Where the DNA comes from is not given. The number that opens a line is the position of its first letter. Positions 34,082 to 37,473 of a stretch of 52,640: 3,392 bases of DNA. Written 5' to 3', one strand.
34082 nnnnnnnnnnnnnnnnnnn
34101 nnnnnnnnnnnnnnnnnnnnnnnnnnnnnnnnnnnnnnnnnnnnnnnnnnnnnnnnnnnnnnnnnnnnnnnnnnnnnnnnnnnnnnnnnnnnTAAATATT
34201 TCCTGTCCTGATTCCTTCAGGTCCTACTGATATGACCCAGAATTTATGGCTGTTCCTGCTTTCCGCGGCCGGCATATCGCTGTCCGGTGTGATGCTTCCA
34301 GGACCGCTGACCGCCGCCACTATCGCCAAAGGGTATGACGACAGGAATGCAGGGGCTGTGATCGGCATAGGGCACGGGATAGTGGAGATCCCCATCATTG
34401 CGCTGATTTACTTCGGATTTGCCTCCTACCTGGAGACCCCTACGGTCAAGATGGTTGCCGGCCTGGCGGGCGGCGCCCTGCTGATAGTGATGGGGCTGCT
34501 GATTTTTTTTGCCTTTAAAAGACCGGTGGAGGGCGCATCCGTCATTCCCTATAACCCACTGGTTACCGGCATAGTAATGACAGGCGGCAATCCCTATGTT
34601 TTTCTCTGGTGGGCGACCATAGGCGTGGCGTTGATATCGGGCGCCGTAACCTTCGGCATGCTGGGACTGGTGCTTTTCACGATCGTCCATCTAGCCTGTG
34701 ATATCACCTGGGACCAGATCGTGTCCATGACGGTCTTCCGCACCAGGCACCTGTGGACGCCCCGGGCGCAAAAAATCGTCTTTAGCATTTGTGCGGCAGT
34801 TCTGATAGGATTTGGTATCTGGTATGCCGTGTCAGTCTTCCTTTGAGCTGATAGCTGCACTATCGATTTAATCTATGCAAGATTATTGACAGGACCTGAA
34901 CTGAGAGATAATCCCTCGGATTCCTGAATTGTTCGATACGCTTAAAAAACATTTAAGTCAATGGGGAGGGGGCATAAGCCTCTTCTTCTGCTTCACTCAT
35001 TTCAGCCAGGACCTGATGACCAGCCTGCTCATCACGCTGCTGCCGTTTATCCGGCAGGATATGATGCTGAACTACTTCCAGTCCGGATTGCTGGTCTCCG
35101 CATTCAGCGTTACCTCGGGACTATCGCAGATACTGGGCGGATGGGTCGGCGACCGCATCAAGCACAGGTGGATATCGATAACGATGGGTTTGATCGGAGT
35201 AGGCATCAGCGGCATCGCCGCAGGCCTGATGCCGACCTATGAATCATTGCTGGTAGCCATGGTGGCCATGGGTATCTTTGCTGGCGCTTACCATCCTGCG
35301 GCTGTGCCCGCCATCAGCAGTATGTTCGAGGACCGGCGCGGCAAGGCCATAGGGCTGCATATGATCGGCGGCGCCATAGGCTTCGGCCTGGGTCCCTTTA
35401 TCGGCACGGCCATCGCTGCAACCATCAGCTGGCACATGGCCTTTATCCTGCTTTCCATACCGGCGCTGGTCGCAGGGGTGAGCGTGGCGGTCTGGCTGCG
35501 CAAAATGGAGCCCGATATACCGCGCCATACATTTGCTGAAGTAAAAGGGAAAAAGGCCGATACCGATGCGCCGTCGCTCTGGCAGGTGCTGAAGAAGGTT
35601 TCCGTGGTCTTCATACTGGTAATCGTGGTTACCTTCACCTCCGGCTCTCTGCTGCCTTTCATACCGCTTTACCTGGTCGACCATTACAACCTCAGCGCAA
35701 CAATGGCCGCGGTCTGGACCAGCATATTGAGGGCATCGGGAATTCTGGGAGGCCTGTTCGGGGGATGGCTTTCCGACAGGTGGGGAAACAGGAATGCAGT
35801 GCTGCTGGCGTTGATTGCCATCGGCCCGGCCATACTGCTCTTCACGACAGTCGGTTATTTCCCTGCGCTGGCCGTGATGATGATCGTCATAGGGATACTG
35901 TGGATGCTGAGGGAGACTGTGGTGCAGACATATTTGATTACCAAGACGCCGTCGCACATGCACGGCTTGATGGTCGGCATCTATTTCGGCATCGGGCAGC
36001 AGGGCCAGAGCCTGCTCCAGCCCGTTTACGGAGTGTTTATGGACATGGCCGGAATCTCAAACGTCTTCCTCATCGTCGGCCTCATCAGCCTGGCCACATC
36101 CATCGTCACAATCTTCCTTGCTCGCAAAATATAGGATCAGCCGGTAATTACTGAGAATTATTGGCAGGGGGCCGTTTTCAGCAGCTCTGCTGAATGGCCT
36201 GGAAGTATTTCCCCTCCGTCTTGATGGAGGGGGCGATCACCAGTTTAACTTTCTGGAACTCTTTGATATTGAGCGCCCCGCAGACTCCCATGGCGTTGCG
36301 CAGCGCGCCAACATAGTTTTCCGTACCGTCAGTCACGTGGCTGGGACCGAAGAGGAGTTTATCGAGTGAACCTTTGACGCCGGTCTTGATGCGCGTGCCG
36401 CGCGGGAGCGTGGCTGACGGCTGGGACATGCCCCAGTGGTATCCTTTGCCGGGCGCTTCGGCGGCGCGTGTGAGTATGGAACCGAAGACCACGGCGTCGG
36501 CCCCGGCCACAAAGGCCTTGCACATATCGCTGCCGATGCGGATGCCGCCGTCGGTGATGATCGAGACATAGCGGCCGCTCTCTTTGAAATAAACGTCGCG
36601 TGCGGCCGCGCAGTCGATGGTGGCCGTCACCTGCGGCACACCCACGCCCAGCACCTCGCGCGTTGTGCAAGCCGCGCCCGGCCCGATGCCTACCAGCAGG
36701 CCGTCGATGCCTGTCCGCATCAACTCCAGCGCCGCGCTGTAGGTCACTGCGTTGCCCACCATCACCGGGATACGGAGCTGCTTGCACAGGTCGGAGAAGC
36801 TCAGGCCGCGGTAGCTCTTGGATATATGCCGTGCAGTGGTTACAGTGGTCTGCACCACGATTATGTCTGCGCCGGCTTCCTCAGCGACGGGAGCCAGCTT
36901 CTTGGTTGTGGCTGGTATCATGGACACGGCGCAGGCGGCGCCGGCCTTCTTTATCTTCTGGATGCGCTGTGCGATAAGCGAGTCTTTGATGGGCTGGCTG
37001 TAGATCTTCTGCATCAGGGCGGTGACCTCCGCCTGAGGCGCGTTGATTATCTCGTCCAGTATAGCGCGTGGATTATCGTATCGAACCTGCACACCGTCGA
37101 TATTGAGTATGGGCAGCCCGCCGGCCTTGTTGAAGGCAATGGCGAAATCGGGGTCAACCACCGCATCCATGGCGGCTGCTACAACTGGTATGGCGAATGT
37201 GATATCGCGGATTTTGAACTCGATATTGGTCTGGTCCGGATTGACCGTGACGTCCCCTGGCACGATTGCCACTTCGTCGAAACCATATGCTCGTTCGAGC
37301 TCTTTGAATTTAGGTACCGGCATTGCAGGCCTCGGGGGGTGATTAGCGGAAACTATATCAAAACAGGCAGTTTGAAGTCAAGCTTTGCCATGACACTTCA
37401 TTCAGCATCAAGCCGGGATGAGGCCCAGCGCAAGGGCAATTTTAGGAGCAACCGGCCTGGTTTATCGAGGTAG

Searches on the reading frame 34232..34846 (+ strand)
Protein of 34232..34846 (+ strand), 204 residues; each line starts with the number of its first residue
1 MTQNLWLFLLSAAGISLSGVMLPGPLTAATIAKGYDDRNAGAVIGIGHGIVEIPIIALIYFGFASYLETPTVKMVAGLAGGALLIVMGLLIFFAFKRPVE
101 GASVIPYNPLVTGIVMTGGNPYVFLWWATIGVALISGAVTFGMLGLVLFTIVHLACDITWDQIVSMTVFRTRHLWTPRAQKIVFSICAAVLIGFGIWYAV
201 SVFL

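Call 10: search_protein_families(library=pfam, proteins=[window:34232-34846:+], max_evalue=0.0001)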
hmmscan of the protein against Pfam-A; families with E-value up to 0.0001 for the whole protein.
window:34232-34846:+ (204 aa): 1 family
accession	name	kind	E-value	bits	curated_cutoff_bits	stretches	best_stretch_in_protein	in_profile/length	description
PF01810.24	LysE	-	6.9e-25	88.1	25.6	1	17-197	1-188/193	LysE type translocator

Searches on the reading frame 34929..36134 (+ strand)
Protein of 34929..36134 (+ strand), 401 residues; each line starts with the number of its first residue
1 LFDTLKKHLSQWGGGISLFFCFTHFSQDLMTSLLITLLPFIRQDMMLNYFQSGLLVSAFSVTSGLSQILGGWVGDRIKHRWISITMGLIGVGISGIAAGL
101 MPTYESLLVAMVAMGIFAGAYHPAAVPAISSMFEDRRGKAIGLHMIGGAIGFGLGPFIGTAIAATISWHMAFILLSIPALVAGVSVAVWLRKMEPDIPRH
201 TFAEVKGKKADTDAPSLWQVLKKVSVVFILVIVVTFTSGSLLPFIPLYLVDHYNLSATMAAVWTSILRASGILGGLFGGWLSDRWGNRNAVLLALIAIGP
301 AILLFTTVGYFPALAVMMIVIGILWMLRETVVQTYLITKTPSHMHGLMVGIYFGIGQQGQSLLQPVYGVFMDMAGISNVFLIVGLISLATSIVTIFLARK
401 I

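Call 10: search_protein_families(library=pfam, proteins=[window:34929-36134:+], max_evalue=0.0001)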
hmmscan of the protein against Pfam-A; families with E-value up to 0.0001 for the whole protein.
window:34929-36134:+ (401 aa): 3 families
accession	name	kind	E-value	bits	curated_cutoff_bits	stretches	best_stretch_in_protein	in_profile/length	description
PF07690.21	MFS_1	-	4.1e-68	230.3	33.4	2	21-360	2-343/347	Major Facilitator Superfamily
PF12832.13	MFS_1_like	-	3.8e-11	43.1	25.2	1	36-358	17-352/373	MFS_1 like family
PF00083.30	Sugar_tr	-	2.8e-09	36.8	22.3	1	50-182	46-184/452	Sugar (and other) transporter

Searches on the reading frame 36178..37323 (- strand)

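Call 10: search_protein_families(library=pfam, proteins=[window:36178-37323:-], max_evalue=0.0001)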
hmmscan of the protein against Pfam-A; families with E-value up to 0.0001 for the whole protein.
window:36178-37323:- (381 aa): 3 families
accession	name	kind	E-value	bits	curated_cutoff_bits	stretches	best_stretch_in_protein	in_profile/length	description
PF00478.31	IMPDH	-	9e-50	170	25.6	1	13-359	2-328/345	IMP dehydrogenase / GMP reductase domain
PF01070.24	FMN_dh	-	2.6e-07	30.5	24.9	1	167-292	201-313/350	FMN-dependent dehydrogenase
PF01645.23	Glu_synthase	-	3.3e-05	23.7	20.4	1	214-283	240-306/369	Conserved region in glutamate synthase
